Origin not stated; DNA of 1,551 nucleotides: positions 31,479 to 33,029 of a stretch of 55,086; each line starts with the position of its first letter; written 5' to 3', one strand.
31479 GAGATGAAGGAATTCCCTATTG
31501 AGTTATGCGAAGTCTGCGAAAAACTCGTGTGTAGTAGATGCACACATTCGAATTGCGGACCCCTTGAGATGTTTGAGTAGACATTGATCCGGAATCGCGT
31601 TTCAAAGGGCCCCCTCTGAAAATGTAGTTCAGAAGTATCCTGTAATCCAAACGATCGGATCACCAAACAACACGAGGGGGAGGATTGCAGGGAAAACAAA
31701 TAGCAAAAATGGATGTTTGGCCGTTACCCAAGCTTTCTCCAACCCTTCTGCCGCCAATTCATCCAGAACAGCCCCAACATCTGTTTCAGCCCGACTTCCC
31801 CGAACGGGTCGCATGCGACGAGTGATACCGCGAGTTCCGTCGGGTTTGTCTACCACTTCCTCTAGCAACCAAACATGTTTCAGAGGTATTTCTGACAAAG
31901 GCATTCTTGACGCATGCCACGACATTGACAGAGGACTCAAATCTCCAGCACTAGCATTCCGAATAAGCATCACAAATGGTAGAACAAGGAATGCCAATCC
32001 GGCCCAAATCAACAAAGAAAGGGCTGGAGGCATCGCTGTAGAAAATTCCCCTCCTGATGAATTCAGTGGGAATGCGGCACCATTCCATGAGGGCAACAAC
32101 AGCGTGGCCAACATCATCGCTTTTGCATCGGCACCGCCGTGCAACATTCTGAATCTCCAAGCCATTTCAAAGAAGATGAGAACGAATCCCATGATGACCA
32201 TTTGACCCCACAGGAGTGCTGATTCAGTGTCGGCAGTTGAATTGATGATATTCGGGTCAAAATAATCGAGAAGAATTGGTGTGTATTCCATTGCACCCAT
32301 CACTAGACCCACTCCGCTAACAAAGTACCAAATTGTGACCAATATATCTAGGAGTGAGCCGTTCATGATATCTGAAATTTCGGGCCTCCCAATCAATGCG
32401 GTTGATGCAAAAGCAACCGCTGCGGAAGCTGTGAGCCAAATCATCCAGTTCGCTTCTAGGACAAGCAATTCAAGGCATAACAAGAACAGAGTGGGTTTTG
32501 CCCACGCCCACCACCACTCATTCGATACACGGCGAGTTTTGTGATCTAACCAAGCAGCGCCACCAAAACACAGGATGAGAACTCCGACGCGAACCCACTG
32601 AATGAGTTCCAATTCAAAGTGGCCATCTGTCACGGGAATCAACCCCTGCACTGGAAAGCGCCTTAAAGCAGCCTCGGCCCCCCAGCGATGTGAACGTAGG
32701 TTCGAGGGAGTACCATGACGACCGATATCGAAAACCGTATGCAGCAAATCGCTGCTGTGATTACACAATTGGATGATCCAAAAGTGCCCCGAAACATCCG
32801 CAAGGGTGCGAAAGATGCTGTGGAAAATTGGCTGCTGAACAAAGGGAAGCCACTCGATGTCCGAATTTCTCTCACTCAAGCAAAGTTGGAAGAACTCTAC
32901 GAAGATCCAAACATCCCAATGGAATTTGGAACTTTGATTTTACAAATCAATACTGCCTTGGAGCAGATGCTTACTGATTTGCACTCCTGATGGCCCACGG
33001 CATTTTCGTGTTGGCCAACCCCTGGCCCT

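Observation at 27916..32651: Orphan pilin-processing locus with no PilB/ArlI ATPase or PilC/ArlJ platform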

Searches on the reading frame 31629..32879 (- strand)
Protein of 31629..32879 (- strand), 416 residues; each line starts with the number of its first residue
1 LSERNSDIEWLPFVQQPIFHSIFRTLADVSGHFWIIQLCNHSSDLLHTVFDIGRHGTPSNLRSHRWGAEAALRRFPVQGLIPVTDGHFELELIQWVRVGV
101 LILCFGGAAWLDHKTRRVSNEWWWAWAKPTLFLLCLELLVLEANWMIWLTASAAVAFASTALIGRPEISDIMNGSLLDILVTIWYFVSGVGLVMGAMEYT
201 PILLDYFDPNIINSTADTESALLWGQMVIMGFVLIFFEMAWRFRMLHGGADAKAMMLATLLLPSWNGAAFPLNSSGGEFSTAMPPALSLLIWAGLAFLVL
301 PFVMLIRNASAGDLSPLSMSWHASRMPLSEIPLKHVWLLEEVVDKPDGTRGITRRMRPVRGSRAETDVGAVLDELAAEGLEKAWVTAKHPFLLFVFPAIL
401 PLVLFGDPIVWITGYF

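Call 3: search_protein_families(library=pfam, proteins=[window:31629-32879:-], max_evalue=0.1)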
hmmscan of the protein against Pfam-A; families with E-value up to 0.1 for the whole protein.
window:31629-32879:- (416 aa): 1 family
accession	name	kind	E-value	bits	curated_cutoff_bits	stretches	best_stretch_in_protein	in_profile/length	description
PF06847.16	Arc_PepC_II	-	2.5e-06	28.4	29.9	1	321-407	7-92/93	Archaeal Peptidase A24 C-terminus Type II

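Call 7: search_protein_families(library=ncbifam, proteins=[window:31629-32879:-], max_evalue=0.1)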
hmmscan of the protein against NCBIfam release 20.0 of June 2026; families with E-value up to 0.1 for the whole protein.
window:31629-32879:- (416 aa): 1 family
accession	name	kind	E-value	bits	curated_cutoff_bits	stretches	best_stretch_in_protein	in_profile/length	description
NF040695.1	FlaK_Arch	equivalog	0.01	15.5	330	1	227-312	54-139/230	preflagellin peptidase FlaK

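Call 8: search_solved_structures(query=window:31629-32879:-, max_evalue=1, show_alignments=2)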
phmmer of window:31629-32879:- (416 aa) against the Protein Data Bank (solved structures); distinct sequences matched with E-value up to 1: 1.
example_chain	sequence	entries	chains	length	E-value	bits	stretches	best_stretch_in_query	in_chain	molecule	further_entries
3s0x_A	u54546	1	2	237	0.82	11.7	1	229-312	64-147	Peptidase A24B, FlaK domain protein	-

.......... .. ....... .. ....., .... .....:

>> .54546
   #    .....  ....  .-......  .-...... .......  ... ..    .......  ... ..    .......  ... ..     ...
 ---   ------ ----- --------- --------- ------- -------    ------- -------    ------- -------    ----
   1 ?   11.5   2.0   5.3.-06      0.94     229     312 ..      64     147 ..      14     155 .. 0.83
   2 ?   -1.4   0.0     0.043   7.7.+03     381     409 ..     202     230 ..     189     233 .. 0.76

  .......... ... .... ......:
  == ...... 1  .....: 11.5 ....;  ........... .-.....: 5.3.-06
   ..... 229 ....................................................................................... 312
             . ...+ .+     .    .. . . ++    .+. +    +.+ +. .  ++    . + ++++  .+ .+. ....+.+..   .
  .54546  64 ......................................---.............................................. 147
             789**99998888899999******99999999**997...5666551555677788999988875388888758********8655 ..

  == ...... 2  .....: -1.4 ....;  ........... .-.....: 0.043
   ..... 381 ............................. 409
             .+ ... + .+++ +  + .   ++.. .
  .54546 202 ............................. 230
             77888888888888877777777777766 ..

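Call 16: search_protein_families(library=pfam, proteins=[window:31629-32651:-], max_evalue=10)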
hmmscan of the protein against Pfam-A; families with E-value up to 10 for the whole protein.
window:31629-32651:- (340 aa): 3 families
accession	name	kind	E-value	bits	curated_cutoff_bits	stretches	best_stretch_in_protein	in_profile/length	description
PF06847.16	Arc_PepC_II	-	1.6e-06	29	29.9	1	245-331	7-92/93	Archaeal Peptidase A24 C-terminus Type II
PF15118.11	DUF4560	-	0.12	12.7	27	1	157-169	31-43/64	Domain of unknown function (DUF4560)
PF01478.23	Peptidase_A24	-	2.2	9.2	26.5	1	24-86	2-61/104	Type IV leader peptidase family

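Call 76: search_solved_structures(query=A5, max_evalue=10, show_alignments=1)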
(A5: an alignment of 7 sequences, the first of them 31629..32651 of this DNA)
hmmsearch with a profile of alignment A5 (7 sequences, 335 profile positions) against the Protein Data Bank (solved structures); distinct sequences matched with E-value up to 10: 1.
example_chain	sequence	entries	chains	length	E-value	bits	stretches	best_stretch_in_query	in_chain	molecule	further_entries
3s0x_A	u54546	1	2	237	0.076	15.4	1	155-231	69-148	Peptidase A24B, FlaK domain protein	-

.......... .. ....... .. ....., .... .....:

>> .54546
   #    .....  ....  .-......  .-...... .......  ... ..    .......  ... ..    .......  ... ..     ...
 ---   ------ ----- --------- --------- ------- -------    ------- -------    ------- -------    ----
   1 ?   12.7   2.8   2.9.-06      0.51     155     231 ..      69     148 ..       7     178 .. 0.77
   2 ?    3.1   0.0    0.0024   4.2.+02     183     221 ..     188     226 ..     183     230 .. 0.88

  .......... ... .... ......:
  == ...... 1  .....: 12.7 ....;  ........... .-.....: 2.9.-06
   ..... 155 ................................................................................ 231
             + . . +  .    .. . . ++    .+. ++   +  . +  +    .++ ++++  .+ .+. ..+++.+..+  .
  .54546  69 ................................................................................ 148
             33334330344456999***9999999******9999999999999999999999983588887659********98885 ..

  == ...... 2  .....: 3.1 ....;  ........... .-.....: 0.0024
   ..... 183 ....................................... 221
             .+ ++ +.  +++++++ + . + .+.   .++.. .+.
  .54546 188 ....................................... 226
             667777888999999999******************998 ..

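Call 84: find_related_loci(query=A5, collection=metagenome_contigs, flank=8000)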
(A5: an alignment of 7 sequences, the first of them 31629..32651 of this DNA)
Query A5 (340 aa) in metagenome_contigs; peptide patterns used: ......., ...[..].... (x = any residue, [..] = any of these).
598 stretches matched a pattern (row limit reached: there are more); 74 encode a relative of the query (tblastn E <= 1e-3); 73 distinct loci.
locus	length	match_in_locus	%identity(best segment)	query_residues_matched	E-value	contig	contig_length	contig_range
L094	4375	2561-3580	99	1-340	0e+0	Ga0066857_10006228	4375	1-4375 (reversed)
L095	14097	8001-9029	91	1-340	0e+0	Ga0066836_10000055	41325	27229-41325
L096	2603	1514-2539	87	1-340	0e+0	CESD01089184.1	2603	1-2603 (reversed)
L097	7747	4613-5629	87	1-340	0e+0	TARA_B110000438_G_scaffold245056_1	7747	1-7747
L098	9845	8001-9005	86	1-339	0e+0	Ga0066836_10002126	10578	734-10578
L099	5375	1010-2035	86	1-340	0e+0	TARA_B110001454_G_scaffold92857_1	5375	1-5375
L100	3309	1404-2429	85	1-340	0e+0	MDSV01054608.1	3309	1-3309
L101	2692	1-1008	87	7-340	0e+0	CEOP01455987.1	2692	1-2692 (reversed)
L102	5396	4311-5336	84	1-340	0e+0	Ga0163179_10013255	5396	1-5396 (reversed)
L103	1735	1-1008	86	7-340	0e+0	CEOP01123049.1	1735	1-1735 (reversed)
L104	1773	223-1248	85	1-340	0e+0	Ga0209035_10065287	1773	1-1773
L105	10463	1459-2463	83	1-338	2e-179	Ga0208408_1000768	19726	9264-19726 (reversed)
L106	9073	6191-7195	83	1-338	2e-179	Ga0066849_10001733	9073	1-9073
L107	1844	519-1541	82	1-339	0e+0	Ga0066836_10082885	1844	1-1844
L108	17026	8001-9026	84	1-340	3e-178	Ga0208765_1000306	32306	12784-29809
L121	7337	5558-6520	53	15-336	1e-108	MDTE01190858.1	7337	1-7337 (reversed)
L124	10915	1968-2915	55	15-331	9e-108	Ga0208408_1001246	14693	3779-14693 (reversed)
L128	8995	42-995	50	15-333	1e-105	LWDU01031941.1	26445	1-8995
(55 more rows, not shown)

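Call 89: search_protein_families(library=pfam, proteins=[L124:1938-2951:+, L124:3005-4072:+, L124:4076-4957:+, L124:4951-5538:+, L124:5549-6352:+, L124:6356-6874:+, L124:6874-8193:+, L124:1221-1598:+, L124:1-1203:+, L124:8310-8960:+], max_evalue=0.01)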
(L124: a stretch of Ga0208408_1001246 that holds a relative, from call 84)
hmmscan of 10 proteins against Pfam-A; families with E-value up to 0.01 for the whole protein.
L124:1938-2951:+ (338 aa): 1 family
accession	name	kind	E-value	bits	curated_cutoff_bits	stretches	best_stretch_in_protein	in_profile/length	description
PF06847.16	Arc_PepC_II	-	6.7e-07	30.2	29.9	1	240-326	7-92/93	Archaeal Peptidase A24 C-terminus Type II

L124:3005-4072:+ (356 aa): 1 family
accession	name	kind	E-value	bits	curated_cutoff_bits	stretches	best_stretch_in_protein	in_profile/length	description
PF00932.25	LTD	-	3.1e-08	34.4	34.3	1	198-275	4-57/109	Lamin Tail Domain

L124:4076-4957:+ (294 aa): 4 families
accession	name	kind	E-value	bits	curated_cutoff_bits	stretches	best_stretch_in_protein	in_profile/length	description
PF06745.19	ATPase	-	1.5e-49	168.9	26.6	1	55-285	3-228/231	KaiC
PF00154.27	RecA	-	0.00041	20.3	27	1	54-107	34-88/262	recA bacterial DNA recombination protein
PF13481.12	AAA_25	-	0.00062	19.9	27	1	60-186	22-156/195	AAA domain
PF07088.17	GvpD_P-loop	-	0.0038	17.6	24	1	71-183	10-116/189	GvpD gas vesicle protein, P-loop domain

L124:4951-5538:+ (196 aa): 0 families

L124:5549-6352:+ (268 aa): 2 families
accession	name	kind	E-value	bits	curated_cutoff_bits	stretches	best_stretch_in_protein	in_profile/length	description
PF06745.19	ATPase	-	3.3e-17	63.1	26.6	1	23-260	4-225/231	KaiC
PF23442.1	DUF7125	-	7.7e-10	38.7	29.1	1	167-242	108-183/207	Family of unknown function (DUF7125)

L124:6356-6874:+ (173 aa): 1 family
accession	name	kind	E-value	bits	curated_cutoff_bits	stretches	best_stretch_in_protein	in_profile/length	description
PF07790.16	Pilin_N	-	3e-08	34.8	25.2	1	16-74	1-58/78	Archaeal Type IV pilin, N-terminal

L124:6874-8193:+ (440 aa): 1 family
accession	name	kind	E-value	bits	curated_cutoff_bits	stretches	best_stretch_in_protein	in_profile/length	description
PF00275.25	EPSP_synthase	-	1.6e-41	142.8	22.8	1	56-437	13-415/417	EPSP synthase (3-phosphoshikimate 1-carboxyvinyltransferase)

L124:1221-1598:+ (126 aa): 0 families

L124:1-1203:+ (401 aa): 0 families

L124:8310-8960:+ (217 aa): 1 family
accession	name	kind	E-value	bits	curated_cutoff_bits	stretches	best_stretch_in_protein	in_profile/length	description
PF12804.13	NTP_transf_3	-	2.9e-24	86.5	27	1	27-186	1-155/160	MobA-like NTP transferase domain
